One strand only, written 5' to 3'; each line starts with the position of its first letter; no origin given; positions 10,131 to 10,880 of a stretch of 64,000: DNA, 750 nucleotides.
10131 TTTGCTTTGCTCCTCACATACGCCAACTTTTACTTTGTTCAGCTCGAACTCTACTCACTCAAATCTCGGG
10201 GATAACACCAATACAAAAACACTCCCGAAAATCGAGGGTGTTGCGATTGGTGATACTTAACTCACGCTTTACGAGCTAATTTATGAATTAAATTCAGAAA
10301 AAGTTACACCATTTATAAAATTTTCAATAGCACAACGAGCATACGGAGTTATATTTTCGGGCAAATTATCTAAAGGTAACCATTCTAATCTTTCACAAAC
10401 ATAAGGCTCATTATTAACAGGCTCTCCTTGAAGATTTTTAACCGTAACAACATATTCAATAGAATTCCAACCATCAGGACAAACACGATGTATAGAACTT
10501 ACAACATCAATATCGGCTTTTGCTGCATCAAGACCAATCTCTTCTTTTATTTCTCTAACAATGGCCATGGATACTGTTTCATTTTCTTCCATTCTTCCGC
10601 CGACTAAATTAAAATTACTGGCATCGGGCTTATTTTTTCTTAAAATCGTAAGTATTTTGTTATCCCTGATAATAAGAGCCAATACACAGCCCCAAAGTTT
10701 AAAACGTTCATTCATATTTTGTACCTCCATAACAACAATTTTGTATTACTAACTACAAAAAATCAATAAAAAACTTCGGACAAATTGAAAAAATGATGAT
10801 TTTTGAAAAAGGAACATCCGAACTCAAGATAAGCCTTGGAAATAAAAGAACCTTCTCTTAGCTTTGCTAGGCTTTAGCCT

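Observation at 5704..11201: tRNA-Glu-proximal array of single-gene cassettes on one strand, without any recombinase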

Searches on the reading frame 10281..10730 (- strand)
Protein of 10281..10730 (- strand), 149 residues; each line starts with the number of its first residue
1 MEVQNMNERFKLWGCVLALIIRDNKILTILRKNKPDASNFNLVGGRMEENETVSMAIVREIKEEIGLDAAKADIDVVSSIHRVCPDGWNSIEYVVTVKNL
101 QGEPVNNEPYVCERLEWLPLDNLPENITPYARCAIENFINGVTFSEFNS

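Call 6: search_protein_families(library=pfam, proteins=[window:10281-10730:-], max_evalue=0.01)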
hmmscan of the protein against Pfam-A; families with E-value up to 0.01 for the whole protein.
window:10281-10730:- (149 aa): 1 family
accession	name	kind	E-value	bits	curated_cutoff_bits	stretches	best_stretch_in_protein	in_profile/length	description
PF00293.34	NUDIX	-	1.3e-15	58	21.1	1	16-136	6-132/134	NUDIX domain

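Call 31: find_encoding_contigs(protein=window:10281-10730:-, flank=8000, max_places=8)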
Protein window:10281-10730:- (149 aa): no gene with exactly this product is on record in the collection.

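Call 33: find_encoding_contigs(protein=window:10281-10715:-, flank=8000, max_places=8)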
Protein window:10281-10715:- (144 aa): 7 contigs read that carry it; 5 places shown.
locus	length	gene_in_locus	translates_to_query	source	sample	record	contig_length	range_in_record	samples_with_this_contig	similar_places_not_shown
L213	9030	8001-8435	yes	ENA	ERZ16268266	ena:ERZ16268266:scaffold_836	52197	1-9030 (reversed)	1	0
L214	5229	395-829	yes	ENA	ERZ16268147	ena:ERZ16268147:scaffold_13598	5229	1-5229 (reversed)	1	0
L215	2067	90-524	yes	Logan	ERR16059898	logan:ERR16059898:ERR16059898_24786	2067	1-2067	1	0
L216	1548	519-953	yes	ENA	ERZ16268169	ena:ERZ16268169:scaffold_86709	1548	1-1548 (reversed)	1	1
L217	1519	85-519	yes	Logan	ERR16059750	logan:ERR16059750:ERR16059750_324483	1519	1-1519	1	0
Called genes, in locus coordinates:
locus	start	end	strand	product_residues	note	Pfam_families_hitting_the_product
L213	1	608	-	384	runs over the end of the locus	PF00149:Metallophos, PF12850:Metallophos_2 (faint)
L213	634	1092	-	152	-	PF13763:DUF4167 (weak)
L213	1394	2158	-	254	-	PF08242:Methyltransf_12 (faint), PF13489:Methyltransf_23 (faint), PF02384:N6_Mtase (weak), PF05175:MTS, PF06325:PrmA (weak), PF01170:UPF0020 (weak), PF13847:Methyltransf_31, PF13649:Methyltransf_25 (weak), +1 more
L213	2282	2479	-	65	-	-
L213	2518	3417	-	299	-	PF04542:Sigma70_r2, PF04545:Sigma70_r4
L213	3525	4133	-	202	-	-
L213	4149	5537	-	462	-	PF01336:tRNA_anti-codon, PF00152:tRNA-synt_2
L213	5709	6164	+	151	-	PF05433:Rick_17kDa_Anti (weak)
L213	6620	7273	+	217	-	PF02511:Thy1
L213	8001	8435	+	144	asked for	PF00293:NUDIX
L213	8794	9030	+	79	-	?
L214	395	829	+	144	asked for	PF00293:NUDIX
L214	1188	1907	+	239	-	PF01471:PG_binding_1 (weak), PF10908:Tlde1_dom (weak)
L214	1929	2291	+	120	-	-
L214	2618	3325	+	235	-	PF00106:adh_short, PF08659:KR, PF13561:adh_short_C2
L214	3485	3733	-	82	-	-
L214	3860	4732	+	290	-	PF01209:Ubie_methyltran, PF03848:TehB (weak), PF13489:Methyltransf_23, PF13847:Methyltransf_31, PF08241:Methyltransf_11, PF08242:Methyltransf_12, PF13649:Methyltransf_25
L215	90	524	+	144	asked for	PF00293:NUDIX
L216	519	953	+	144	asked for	PF00293:NUDIX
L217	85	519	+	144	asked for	PF00293:NUDIX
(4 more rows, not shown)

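Call 36: search_protein_families(library=phrogs, proteins=[L214:3485-3733:-], max_evalue=0.01)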
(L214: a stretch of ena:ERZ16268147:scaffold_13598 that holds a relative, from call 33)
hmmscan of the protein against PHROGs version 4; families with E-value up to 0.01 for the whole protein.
L214:3485-3733:- (82 aa): 0 families

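Call 37: search_protein_families(library=pfam, proteins=[L214:3485-3733:-], max_evalue=0.01)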
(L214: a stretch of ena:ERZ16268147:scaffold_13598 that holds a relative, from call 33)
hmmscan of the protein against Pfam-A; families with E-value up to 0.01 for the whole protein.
L214:3485-3733:- (82 aa): 0 families
